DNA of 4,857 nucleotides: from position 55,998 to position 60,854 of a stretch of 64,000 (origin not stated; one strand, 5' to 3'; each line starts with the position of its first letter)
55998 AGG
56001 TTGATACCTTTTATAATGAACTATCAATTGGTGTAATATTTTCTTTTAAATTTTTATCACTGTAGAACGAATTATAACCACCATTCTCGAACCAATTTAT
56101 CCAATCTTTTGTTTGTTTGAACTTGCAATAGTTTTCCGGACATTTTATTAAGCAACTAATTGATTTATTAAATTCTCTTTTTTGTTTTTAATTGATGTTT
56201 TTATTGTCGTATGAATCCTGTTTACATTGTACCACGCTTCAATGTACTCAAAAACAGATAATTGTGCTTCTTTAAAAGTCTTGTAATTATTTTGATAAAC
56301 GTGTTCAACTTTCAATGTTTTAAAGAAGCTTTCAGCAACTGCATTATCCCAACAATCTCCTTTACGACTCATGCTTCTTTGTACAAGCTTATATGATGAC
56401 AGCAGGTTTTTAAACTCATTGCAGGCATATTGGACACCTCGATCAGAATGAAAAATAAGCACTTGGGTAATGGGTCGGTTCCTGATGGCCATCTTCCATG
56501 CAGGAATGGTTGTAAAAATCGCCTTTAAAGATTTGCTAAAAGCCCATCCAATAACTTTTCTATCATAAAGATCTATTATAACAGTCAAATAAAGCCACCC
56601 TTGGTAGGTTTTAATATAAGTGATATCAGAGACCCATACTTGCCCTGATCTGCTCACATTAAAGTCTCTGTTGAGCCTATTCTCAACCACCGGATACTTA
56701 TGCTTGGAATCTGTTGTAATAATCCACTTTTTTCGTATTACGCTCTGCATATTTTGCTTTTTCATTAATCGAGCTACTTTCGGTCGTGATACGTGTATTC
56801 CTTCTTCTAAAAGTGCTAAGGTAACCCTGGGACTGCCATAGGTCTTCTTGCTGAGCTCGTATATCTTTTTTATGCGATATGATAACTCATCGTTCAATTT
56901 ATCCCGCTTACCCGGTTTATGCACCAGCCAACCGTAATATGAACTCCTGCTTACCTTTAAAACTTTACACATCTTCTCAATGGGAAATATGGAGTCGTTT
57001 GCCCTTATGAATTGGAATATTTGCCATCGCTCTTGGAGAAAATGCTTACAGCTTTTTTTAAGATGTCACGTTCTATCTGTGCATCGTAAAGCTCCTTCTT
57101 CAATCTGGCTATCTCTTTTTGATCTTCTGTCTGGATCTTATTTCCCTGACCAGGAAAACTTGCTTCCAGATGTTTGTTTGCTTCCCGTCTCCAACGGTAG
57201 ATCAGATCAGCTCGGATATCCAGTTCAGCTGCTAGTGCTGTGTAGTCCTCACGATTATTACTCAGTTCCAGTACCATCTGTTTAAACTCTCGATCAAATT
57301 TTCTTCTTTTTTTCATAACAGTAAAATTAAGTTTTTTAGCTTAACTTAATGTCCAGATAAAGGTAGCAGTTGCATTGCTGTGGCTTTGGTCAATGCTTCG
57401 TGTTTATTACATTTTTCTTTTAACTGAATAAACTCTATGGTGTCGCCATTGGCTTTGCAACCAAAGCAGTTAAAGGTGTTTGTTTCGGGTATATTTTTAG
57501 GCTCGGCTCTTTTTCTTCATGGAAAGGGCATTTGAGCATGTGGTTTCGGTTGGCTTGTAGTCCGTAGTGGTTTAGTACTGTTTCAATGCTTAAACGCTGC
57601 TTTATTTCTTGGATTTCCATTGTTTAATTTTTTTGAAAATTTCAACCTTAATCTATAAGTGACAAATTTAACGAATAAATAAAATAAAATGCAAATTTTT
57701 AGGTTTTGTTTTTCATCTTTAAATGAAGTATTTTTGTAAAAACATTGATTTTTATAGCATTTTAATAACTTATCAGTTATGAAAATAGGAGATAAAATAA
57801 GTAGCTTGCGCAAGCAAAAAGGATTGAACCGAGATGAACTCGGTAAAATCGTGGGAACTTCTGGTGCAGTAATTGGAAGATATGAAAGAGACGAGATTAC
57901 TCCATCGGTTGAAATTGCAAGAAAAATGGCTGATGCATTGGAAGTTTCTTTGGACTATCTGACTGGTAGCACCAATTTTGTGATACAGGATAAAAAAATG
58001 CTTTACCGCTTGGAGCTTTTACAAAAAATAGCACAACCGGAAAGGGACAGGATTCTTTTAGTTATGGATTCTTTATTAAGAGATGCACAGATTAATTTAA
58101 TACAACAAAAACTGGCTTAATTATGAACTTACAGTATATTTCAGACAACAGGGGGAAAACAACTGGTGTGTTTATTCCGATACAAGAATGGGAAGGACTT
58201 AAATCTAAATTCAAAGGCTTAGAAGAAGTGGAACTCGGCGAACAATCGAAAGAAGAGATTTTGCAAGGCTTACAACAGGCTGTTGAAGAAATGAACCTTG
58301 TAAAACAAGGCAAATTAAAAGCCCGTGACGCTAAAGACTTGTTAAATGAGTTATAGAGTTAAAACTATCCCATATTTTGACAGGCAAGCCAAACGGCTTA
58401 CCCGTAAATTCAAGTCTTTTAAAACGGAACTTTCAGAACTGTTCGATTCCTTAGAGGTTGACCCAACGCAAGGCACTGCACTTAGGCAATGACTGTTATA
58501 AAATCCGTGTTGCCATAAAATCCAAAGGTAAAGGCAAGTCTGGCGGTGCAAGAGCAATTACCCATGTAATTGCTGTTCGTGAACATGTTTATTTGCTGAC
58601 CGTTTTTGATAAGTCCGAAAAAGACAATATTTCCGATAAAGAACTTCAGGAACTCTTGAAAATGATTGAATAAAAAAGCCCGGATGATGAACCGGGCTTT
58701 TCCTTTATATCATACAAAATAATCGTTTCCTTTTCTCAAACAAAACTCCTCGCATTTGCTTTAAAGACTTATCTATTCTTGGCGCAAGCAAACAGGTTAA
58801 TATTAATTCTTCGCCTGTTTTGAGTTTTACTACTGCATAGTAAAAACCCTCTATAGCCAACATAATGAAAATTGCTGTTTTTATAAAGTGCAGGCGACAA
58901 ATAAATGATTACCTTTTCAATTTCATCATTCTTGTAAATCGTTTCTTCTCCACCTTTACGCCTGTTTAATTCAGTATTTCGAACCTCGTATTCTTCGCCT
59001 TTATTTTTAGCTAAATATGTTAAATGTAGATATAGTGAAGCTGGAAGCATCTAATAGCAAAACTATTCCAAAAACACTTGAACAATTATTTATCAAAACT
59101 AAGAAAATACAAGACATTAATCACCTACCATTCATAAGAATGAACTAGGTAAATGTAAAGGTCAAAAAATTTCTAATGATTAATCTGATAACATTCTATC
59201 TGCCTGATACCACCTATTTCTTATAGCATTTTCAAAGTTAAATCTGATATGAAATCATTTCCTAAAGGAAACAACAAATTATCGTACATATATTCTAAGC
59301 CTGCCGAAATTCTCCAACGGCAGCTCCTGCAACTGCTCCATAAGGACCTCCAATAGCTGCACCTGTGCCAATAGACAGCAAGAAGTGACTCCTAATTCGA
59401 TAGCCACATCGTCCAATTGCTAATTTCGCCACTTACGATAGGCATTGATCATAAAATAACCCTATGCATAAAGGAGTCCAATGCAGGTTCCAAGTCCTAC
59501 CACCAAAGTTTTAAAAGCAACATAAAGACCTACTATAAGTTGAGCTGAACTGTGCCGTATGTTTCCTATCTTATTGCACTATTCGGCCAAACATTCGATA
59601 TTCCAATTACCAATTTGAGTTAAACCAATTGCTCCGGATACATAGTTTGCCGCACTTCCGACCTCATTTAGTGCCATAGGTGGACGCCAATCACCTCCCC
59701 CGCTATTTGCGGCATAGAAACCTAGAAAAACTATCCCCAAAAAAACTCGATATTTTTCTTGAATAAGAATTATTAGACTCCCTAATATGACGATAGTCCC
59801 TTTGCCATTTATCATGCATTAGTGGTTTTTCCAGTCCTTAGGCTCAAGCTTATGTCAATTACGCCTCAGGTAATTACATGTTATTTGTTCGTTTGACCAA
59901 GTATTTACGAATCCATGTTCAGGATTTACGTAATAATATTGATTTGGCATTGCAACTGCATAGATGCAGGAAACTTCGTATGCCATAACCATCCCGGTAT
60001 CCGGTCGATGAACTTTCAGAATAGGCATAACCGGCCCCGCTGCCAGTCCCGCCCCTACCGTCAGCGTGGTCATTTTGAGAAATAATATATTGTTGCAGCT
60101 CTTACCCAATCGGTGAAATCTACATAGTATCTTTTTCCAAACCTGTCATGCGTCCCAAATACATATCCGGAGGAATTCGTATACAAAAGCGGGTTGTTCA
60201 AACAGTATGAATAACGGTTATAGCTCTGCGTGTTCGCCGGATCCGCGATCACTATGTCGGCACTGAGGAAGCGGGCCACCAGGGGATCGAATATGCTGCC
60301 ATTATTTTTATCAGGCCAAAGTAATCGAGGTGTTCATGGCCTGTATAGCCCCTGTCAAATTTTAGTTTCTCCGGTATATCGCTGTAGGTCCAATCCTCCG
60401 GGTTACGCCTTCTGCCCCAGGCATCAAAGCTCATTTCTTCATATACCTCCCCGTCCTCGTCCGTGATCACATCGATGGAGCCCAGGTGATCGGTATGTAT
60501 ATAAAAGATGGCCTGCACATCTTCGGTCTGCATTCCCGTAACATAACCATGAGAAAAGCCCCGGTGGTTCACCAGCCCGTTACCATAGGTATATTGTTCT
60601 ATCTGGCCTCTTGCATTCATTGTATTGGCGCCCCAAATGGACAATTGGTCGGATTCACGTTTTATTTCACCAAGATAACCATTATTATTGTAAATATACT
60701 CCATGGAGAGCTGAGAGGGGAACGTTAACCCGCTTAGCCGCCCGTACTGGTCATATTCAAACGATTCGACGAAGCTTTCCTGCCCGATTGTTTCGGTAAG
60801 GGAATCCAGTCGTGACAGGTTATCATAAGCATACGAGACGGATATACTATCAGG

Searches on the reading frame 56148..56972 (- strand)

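Call 103: search_protein_families(library=pfam, proteins=[window:56148-56972:-], max_evalue=0.001)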
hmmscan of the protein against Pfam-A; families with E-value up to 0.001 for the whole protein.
window:56148-56972:- (274 aa): 4 families
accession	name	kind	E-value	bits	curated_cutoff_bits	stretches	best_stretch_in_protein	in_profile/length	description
PF00665.32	rve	-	8.9e-21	74.5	32.6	1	108-207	3-102/102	Integrase core domain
PF13276.12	HTH_21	-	1.3e-17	64.2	28.1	1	26-82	2-59/60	HTH-like domain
PF13333.12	rve_2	-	2.6e-12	47.1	22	1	214-258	1-44/56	Integrase core domain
PF13683.12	rve_3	-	5.4e-10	39.3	26.5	1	197-258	3-63/67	Integrase core domain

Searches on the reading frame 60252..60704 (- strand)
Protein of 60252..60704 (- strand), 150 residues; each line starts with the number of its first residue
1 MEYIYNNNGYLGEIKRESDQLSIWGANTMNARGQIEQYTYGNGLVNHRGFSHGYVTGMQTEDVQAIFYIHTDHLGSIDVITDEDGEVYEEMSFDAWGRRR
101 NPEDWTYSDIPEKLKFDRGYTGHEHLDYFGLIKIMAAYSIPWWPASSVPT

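Call 103: search_protein_families(library=pfam, proteins=[window:60252-60704:-], max_evalue=0.001)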
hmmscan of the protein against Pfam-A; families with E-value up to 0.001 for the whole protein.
window:60252-60704:- (150 aa): 1 family
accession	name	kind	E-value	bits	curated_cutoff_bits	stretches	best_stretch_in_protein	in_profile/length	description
PF03527.20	RHS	-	0.00015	22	27.9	1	66-98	1-33/38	RHS protein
